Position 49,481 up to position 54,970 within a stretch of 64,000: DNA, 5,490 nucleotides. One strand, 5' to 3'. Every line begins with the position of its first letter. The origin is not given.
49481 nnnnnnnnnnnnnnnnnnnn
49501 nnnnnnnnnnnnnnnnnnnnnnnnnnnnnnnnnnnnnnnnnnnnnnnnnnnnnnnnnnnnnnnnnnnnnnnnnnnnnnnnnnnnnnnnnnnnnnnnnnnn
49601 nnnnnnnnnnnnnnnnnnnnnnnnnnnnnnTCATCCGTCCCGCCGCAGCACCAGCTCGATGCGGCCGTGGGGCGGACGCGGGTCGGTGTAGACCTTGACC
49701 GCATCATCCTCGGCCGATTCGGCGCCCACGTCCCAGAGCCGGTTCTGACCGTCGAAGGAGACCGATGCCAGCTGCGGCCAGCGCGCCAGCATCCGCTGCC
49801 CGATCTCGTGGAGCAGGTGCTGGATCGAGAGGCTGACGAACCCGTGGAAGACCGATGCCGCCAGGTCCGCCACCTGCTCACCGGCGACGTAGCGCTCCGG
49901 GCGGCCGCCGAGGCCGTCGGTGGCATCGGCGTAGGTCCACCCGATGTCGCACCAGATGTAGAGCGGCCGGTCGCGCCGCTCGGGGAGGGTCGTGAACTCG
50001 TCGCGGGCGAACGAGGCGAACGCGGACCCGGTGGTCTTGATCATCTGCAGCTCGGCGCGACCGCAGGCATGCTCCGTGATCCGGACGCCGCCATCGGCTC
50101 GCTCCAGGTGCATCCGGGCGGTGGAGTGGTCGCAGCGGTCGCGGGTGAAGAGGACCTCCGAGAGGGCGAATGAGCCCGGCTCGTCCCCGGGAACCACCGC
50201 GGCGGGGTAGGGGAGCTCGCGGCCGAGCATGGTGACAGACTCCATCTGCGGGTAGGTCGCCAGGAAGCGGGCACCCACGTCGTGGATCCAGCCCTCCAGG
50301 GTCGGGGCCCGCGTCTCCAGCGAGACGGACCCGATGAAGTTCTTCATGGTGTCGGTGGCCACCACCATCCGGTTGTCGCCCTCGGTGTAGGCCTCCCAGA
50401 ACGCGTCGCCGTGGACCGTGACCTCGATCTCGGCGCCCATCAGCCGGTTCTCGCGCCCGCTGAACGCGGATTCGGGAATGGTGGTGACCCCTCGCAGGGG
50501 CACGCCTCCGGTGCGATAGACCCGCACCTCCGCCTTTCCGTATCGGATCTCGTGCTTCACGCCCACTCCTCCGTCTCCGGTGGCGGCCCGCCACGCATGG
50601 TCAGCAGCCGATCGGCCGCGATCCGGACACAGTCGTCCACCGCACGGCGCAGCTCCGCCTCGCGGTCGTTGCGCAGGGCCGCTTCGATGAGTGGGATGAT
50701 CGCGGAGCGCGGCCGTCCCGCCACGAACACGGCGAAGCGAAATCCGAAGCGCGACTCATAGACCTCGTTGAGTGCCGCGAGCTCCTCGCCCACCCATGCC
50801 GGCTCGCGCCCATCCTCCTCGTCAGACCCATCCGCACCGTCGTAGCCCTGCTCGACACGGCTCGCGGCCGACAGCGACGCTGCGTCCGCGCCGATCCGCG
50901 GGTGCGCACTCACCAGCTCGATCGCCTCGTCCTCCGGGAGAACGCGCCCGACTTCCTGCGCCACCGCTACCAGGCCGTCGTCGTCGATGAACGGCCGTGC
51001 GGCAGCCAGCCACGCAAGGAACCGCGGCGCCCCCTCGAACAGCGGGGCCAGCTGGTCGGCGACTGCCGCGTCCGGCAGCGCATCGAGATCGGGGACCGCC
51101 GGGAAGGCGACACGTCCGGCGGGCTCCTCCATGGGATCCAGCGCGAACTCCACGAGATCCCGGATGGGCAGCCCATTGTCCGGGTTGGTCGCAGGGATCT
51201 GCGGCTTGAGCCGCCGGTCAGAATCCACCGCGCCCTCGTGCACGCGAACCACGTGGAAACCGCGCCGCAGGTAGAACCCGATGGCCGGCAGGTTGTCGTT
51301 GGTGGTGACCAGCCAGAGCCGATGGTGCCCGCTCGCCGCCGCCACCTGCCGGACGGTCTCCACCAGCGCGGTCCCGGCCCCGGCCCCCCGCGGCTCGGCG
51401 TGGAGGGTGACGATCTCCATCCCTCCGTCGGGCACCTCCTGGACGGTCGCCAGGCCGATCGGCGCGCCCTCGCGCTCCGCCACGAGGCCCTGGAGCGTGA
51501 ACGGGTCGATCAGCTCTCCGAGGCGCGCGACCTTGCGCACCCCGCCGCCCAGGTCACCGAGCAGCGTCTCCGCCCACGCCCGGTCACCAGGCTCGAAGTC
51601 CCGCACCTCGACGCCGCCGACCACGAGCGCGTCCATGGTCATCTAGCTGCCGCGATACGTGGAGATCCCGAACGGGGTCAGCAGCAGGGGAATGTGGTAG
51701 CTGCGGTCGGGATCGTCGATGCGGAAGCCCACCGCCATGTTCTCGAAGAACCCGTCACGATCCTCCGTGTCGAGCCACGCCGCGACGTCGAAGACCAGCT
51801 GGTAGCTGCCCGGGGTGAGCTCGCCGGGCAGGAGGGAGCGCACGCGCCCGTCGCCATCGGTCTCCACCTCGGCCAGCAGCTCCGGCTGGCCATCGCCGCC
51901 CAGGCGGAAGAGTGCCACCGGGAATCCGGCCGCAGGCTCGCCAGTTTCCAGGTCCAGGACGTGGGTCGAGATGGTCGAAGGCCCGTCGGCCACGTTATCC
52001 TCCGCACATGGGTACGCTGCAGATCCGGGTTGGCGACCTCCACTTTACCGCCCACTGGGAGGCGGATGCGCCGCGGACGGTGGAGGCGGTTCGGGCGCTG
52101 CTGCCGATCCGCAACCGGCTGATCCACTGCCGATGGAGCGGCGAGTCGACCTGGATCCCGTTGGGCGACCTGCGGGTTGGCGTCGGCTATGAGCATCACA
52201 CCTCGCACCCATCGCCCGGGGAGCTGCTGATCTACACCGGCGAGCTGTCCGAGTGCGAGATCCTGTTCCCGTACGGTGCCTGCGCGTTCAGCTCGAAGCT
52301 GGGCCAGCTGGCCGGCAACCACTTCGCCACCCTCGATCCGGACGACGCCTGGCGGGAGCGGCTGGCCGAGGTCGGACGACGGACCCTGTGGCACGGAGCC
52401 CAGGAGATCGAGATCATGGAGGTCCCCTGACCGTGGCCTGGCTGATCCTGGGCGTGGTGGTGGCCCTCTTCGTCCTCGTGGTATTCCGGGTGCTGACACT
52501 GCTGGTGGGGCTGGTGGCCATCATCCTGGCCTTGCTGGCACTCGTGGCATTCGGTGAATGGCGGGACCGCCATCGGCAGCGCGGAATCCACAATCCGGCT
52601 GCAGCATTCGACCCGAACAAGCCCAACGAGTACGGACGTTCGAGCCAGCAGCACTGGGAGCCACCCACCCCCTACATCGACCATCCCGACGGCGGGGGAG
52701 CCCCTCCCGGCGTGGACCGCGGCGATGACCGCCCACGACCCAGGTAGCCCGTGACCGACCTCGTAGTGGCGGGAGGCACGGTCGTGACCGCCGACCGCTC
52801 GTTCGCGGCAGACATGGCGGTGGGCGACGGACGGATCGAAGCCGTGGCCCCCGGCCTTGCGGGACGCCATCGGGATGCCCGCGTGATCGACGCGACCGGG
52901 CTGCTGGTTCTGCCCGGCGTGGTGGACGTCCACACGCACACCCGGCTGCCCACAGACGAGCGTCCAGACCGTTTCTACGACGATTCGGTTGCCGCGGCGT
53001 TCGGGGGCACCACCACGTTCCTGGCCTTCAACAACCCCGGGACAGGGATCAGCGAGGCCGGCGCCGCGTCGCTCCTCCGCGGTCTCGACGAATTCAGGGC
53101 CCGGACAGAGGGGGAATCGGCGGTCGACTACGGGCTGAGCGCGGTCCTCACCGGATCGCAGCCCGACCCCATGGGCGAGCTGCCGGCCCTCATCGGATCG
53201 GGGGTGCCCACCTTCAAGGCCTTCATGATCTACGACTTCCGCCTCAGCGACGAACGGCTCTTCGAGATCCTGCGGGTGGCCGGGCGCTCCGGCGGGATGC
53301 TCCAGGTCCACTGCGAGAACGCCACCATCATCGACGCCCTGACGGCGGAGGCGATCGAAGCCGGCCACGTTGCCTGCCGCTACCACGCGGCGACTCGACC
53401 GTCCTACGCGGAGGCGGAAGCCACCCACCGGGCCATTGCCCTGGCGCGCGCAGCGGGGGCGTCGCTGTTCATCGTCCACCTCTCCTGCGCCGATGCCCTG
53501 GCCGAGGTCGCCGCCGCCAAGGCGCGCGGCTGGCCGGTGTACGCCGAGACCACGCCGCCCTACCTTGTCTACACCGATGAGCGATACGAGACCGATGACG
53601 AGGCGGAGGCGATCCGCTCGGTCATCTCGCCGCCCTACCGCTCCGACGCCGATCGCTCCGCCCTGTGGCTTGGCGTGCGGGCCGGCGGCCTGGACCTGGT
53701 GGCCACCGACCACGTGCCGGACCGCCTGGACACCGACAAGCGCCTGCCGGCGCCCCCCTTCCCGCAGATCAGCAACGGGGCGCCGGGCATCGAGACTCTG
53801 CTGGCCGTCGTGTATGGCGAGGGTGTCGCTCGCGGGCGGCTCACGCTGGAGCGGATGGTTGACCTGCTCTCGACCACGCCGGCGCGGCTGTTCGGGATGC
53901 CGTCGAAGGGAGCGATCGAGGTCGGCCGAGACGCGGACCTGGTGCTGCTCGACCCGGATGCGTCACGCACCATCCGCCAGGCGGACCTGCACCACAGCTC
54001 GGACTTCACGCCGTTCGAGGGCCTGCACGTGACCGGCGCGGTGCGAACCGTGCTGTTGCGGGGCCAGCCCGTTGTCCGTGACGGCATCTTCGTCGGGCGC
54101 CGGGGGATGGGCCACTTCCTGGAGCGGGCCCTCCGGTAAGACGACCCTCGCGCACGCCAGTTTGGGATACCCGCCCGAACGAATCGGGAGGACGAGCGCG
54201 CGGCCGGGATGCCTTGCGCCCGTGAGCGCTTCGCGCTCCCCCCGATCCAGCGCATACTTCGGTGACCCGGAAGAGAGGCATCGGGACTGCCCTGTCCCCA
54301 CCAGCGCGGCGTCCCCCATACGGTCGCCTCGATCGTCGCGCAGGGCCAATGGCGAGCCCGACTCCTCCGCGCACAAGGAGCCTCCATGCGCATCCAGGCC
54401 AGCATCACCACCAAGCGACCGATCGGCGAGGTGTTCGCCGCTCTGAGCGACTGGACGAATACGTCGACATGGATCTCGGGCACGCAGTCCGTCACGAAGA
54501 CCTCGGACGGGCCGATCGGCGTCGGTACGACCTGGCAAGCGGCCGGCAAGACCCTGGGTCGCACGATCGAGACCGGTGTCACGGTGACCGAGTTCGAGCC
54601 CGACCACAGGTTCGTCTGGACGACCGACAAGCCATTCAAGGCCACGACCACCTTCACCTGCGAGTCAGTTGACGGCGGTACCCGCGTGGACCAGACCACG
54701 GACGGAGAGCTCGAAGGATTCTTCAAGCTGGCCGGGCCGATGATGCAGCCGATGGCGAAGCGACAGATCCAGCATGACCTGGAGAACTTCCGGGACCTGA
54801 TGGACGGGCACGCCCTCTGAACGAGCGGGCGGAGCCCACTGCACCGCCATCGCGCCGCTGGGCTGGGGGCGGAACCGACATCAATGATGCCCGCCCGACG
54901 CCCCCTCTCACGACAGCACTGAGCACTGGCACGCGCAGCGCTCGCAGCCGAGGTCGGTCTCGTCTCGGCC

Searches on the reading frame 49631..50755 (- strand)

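Call 46: search_protein_families(library=pfam, proteins=[window:49631-50755:-], max_evalue=0.00001)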
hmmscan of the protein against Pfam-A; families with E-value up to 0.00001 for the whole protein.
window:49631-50755:- (374 aa): 1 family
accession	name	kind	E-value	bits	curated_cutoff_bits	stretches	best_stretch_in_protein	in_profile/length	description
PF01014.23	Uricase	-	2.7e-25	89.9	25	1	232-367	4-140/140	Uricase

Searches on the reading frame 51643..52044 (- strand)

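Call 47: search_protein_families(library=pfam, proteins=[window:51643-52044:-], max_evalue=0.00001)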
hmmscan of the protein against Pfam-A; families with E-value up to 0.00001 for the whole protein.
window:51643-52044:- (133 aa): 1 family
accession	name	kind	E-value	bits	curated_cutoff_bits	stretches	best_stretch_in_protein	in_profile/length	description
PF00576.27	Transthyretin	-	2.6e-30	105.7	25.3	1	25-132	1-109/109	HIUase/Transthyretin family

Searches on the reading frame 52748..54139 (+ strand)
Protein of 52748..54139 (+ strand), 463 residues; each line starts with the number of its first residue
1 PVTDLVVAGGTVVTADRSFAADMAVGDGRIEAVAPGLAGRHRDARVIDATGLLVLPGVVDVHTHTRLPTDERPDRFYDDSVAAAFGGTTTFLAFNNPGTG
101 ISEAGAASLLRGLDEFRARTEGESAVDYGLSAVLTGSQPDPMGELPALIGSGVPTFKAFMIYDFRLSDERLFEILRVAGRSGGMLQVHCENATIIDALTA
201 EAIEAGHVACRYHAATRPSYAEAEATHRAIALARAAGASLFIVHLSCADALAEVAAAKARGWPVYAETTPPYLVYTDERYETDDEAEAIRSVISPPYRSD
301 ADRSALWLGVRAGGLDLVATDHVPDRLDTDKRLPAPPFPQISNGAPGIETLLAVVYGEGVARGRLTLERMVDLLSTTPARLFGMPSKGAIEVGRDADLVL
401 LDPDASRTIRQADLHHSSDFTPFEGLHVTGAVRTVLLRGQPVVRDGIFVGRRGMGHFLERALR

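Call 47: search_protein_families(library=pfam, proteins=[window:52748-54139:+], max_evalue=0.00001)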
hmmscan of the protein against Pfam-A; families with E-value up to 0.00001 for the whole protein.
window:52748-54139:+ (463 aa): 2 families
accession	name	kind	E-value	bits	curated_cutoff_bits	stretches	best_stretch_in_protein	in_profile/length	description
PF01979.26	Amidohydro_1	-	2.1e-18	67.1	25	1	53-442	1-345/345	Amidohydrolase family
PF07969.17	Amidohydro_3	-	7.6e-17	62.4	29.7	1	361-443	403-472/472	Amidohydrolase family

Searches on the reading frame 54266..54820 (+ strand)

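Call 47: search_protein_families(library=pfam, proteins=[window:54266-54820:+], max_evalue=0.00001)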
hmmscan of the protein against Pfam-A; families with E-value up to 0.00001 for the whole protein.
window:54266-54820:+ (184 aa): 3 families
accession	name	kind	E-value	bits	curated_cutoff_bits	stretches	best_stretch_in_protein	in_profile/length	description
PF10604.15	Polyketide_cyc2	-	2.6e-18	67.1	27.4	1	42-179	3-141/142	Polyketide cyclase / dehydrase and lipid transport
PF03364.25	Polyketide_cyc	-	1.2e-07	32.5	23.4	1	51-176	3-126/126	Polyketide cyclase / dehydrase and lipid transport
PF08327.17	AHSA1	-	3.6e-07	30.9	22.1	1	52-148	3-99/125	Activator of Hsp90 ATPase homolog 1-like protein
